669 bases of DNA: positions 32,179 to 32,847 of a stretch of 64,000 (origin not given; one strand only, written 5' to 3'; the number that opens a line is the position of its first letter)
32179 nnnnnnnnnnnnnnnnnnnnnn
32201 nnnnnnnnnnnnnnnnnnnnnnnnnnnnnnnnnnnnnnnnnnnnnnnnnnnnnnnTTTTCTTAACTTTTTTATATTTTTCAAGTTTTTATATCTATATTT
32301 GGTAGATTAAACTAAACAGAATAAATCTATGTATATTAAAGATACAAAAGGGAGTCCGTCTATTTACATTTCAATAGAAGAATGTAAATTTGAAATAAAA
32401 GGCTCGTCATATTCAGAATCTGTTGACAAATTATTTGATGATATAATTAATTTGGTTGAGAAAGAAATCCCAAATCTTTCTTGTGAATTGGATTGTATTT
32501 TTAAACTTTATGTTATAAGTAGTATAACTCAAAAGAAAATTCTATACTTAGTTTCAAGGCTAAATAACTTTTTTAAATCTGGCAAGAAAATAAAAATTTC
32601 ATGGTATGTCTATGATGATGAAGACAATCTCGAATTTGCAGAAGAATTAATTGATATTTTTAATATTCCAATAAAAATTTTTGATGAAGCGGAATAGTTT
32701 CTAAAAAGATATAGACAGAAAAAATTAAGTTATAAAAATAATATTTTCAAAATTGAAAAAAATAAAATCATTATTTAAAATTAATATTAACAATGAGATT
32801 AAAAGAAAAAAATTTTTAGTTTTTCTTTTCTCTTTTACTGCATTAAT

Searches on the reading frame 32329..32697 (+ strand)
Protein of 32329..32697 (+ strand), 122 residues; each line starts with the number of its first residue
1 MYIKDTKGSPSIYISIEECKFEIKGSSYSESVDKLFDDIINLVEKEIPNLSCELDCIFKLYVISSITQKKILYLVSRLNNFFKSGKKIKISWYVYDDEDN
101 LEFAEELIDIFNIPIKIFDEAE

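Call 3: search_protein_families(library=pfam, proteins=[window:32329-32697:+], max_evalue=0.01)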
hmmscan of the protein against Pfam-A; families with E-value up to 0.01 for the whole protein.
window:32329-32697:+ (122 aa): 1 family
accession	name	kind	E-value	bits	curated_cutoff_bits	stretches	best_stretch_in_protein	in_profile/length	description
PF09345.15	SiaC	-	1.4e-19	70.3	24.5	1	3-118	1-118/120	SiaC family regulatory phosphoprotein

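Call 4: search_protein_families(library=ncbifam, proteins=[window:32329-32697:+], max_evalue=0.01)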
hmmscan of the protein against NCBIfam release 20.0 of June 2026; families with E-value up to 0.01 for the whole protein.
window:32329-32697:+ (122 aa): 1 family
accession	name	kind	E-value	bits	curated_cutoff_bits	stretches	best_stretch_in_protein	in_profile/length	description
NF038265.1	phos_prot_SiaC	equivalog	3.4e-12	46.4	150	1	2-117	4-120/122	biofilm regulation phosphoprotein SiaC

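Call 9: find_homologous_proteins(query=window:32329-32694:+)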
Query window:32329-32694:+ (122 aa): 10 proteins with E <= 0.001 among 18 candidates.
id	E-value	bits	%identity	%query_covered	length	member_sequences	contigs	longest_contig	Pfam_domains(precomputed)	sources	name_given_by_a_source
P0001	3.0e-70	251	99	100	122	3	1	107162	PF09345.16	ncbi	-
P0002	1.1e-41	159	63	98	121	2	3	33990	PF09345.16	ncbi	-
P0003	2.9e-39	152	55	99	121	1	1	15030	PF09345.16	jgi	-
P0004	3.0e-39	151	60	98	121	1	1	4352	PF09345.16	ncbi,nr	ncbi:MAG: DUF1987 domain-containing protein [Bacteroidales bacterium]|nr:DUF1987 domain-containing p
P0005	4.4e-38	148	56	96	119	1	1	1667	PF09345.16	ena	-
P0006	1.8e-28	117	44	98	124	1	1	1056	PF09345.16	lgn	-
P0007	8.2e-28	115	50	96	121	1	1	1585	PF09345.16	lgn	-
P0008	5.9e-27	112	43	99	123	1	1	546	PF09345.16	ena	-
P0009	7.7e-27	111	48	96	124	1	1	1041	PF09345.16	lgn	-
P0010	6.2e-25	105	47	94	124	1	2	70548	PF09345.16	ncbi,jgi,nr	ncbi:MAG: DUF1987 domain-containing protein [Chlorobi bacterium]|nr:DUF1987 domain-containing protei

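Call 10: find_encoding_contigs(protein=P0002, flank=10000, max_places=3)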
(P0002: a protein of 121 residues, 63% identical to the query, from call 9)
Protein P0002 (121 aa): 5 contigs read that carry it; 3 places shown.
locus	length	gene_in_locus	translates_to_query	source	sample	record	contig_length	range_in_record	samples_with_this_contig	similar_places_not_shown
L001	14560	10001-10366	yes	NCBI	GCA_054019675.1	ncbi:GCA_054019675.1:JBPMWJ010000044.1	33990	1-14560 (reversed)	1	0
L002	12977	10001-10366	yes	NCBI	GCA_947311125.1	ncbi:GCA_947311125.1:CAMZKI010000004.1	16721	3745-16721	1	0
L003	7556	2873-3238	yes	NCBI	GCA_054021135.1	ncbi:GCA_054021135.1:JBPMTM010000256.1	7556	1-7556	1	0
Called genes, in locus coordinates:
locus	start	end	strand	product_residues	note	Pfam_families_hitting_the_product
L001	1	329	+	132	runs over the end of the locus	PF00410:Ribosomal_S8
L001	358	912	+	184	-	PF00347:Ribosomal_L6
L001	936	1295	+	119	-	PF00861:Ribosomal_L18p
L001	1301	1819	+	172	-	PF00333:Ribosomal_S5, PF03719:Ribosomal_S5_C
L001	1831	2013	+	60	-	PF00327:Ribosomal_L30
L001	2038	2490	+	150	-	PF00828:Ribosomal_L27A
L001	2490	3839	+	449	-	PF00344:SecY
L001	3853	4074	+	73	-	PF01176:eIF-1a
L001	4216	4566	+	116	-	PF00416:Ribosomal_S13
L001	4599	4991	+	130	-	PF00411:Ribosomal_S11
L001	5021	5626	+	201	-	PF00163:Ribosomal_S4, PF01479:S4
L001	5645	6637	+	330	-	PF01193:RNA_pol_L, PF13656:RNA_pol_L_2 (faint), PF01000:RNA_pol_A_bac, PF03118:RNA_pol_A_CTD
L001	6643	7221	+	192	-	PF01196:Ribosomal_L17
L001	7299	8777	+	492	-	PF18962:Por_Secre_tail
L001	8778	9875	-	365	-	PF13506:Glyco_transf_21, PF00535:Glycos_transf_2, PF10111:Glyco_tranf_2_2 (weak), PF13641:Glyco_tranf_2_3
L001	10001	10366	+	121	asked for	PF09345:SiaC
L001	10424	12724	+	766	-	PF08448:PAS_4 (faint), PF08447:PAS_3, PF00989:PAS (weak), PF13426:PAS_9, PF07228:SpoIIE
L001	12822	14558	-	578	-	?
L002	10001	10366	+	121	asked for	PF09345:SiaC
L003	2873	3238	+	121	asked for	PF09345:SiaC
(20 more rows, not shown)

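Call 11: find_encoding_contigs(protein=P0003, flank=10000, max_places=3)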
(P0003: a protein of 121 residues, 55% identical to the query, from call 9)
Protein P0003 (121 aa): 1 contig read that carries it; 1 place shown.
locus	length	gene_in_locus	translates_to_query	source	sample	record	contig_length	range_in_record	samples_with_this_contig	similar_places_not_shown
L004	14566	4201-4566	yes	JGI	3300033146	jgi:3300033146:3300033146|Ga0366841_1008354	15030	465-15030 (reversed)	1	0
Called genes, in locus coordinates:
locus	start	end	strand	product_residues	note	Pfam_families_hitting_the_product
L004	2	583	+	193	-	?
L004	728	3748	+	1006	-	PF00932:LTD, PF13290:CHB_HEX_C_1, PF13287:Fn3_assoc, PF08757:CotH, PF00932:LTD, PF18962:Por_Secre_tail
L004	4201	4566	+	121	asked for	PF09345:SiaC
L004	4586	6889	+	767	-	PF00989:PAS (faint), PF08447:PAS_3, PF13426:PAS_9, PF07228:SpoIIE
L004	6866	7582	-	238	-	-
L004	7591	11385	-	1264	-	PF01364:Peptidase_C25, PF13860:FlgD_ig (weak)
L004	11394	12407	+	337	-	PF11751:PorP_SprF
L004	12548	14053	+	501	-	PF03781:FGE-sulfatase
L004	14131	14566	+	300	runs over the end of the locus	?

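Call 12: find_encoding_contigs(protein=P0010, flank=10000, max_places=3)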
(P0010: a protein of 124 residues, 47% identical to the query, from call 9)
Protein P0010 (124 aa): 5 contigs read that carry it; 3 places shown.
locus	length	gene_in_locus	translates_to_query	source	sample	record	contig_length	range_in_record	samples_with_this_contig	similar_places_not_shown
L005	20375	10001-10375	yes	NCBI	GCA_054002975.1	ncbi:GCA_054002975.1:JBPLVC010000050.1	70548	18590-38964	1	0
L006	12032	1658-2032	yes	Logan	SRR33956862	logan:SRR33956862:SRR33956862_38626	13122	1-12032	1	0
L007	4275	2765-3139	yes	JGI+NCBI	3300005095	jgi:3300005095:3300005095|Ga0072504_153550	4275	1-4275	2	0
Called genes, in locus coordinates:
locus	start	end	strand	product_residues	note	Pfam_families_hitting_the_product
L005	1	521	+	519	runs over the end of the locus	PF04223:CitF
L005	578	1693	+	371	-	PF18306:LDcluster4 (weak)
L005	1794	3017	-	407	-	PF13360:PQQ_2 (weak)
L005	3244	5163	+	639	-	PF01433:Peptidase_M1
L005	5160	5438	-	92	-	-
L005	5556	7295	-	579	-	PF17957:Big_7 (faint)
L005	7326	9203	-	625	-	PF07719:TPR_2 (faint), PF13424:TPR_12, PF17874:TPR_MalT (weak), PF00515:TPR_1 (weak), PF10602:RPN7 (weak), PF13374:TPR_10 (weak), PF13424:TPR_12 (weak), PF07228:SpoIIE, +3 more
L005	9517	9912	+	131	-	PF09345:SiaC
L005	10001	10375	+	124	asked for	PF09345:SiaC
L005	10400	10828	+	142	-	PF01814:Hemerythrin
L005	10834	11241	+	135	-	PF01814:Hemerythrin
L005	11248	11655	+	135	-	PF01814:Hemerythrin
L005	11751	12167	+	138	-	PF01814:Hemerythrin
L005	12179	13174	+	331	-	PF22396:DUF6976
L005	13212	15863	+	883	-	PF01590:GAF (weak), PF13185:GAF_2, PF07228:SpoIIE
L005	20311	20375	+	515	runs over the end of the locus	PF19788:DUF6272, PF09345:SiaC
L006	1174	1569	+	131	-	PF09345:SiaC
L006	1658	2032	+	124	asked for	PF09345:SiaC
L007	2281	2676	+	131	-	PF09345:SiaC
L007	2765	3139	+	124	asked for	PF09345:SiaC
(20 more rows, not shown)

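Call 13: find_encoding_contigs(protein=P0001, flank=10000, max_places=3)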
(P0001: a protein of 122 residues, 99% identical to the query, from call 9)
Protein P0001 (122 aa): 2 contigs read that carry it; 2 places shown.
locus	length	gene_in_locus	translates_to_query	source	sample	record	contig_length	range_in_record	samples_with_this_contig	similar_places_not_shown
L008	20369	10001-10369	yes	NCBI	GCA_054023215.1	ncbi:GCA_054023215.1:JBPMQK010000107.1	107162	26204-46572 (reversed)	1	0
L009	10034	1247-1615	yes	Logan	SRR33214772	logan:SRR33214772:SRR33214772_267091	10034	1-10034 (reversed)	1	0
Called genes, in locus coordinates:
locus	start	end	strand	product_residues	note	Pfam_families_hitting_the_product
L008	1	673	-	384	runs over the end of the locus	-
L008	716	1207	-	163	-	-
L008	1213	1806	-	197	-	PF07638:Sigma70_ECF, PF04542:Sigma70_r2, PF04545:Sigma70_r4 (faint), PF08281:Sigma70_r4_2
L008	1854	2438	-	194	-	PF02397:Bac_transf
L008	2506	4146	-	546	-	PF00118:Cpn60_TCP1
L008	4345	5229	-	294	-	PF00781:DAGK_cat, PF19279:YegS_C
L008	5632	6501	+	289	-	PF02629:CoA_binding, PF13607:Succ_CoA_lig, PF00549:Ligase_CoA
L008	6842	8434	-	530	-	PF03417:AAT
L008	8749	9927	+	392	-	PF00535:Glycos_transf_2, PF09835:DUF2062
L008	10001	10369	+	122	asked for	PF09345:SiaC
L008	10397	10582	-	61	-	-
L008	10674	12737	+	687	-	PF08447:PAS_3, PF13426:PAS_9, PF07228:SpoIIE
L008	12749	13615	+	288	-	PF19576:Acyltransf_2, PF01553:Acyltransferase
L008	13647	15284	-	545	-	PF13231:PMT_2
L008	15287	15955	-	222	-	PF00571:CBS (weak)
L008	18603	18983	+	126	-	PF09345:SiaC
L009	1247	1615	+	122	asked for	PF09345:SiaC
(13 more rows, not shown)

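Call 14: find_encoding_contigs(protein=P0004, flank=10000, max_places=3)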
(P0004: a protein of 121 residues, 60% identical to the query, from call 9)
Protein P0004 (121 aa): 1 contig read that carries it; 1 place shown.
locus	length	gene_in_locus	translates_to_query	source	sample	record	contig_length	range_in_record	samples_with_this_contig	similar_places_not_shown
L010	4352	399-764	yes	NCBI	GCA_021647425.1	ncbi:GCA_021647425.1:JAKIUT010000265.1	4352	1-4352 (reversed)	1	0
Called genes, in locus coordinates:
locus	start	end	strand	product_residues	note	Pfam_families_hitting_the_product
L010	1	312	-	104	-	?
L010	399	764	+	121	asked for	PF09345:SiaC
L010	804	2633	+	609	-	PF00989:PAS (faint), PF13426:PAS_9, PF07228:SpoIIE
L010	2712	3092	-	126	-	-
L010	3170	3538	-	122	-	-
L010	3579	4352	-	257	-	?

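Call 34: search_solved_structures(query=window:32329-32694:+, max_evalue=10, show_alignments=1)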
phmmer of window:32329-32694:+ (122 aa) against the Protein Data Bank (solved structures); distinct sequences matched with E-value up to 10: 4.
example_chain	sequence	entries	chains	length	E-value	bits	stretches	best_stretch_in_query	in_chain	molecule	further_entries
6kko_C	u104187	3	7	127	8.6e-06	28.9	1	2-117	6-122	DUF1987 domain-containing protein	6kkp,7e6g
6k4f_U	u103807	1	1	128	8.8e-06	28.9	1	2-117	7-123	DUF1987 domain-containing protein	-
8gbe_A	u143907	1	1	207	0.25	14.5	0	28-68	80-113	Protein A47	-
1t3j_A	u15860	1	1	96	0.39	13.9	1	41-83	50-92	mitofusin 1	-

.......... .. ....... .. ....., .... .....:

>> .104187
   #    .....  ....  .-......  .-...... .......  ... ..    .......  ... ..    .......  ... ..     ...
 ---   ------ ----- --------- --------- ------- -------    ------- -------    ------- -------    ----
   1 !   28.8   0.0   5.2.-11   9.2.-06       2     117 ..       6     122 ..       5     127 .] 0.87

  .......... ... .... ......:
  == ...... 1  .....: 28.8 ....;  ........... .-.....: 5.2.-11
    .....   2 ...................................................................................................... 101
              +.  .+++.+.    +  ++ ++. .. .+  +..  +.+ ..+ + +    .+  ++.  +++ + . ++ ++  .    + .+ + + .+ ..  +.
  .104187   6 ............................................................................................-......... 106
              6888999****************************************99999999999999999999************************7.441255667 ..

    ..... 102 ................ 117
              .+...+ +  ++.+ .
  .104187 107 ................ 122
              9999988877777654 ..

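Call 46: search_protein_families(library=pfam, proteins=[L001:8778-9875:-, L001:12822-14558:-], max_evalue=0.01)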
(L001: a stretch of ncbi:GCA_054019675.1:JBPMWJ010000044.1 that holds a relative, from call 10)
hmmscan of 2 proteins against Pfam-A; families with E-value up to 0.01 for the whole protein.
L001:8778-9875:- (365 aa): 5 families
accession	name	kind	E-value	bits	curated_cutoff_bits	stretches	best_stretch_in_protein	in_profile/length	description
PF00535.33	Glycos_transf_2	-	8e-28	97.9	23.3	1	43-168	1-125/168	Glycosyl transferase family 2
PF13641.12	Glyco_tranf_2_3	-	9.3e-13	49.1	27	1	42-265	3-228/230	Glycosyltransferase like family 2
PF10111.15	Glyco_tranf_2_2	-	5.4e-07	29.8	27.3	1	43-150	1-110/276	Glycosyltransferase like family 2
PF13632.12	Glyco_trans_2_3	-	5.7e-06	26.7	27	1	160-295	38-163/198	Glycosyl transferase family group 2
PF13506.12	Glyco_transf_21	-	0.0076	16.2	21.7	0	107-265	16-173/174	Glycosyl transferase family 21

L001:12822-14558:- (578 aa): 4 families
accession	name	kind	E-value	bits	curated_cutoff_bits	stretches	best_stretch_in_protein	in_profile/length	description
PF18962.6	Por_Secre_tail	-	8.9e-13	48.8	27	1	504-577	1-75/75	Secretion system C-terminal sorting domain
PF11589.14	DUF3244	-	0.0003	21.2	25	1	509-568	27-88/96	Domain of unknown function (DUF3244)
PF09582.15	AnfO_nitrog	-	0.00078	19.3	30.3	1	441-543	54-161/190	Iron only nitrogenase protein AnfO (AnfO_nitrog)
PF14828.11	Amnionless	-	0.0087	15.3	30.4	0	30-98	7-72/442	Amnionless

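Call 85: search_protein_representatives(protein=window:32329-32694:+)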
Query: 122 residues. Proteins with E-value up to 0.001 (for the whole library): 447; up to 1e-10: 26; up to 1e-30: 0. The best 150 are listed.
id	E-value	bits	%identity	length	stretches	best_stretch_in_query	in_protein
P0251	1.6e-28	115.2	45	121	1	1-118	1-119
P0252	1.5e-27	112.0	41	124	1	1-120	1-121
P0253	3.7e-27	110.8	47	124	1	2-117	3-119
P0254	3.4e-26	107.7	47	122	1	1-119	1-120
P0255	3.8e-23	97.8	39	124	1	1-119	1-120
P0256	3.2e-22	94.9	41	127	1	8-117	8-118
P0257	2.6e-21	91.9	43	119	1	6-117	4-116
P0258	9.3e-21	90.1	40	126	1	1-117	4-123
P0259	5.1e-20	87.8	41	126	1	1-118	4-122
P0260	1.1e-19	86.7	41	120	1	2-119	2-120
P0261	1.2e-19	86.6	41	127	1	2-118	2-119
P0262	2.0e-17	79.4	34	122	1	4-117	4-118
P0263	9.1e-17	77.3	36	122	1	7-116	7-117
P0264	2.1e-16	76.1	36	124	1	2-117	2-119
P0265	2.1e-16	76.1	39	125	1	3-117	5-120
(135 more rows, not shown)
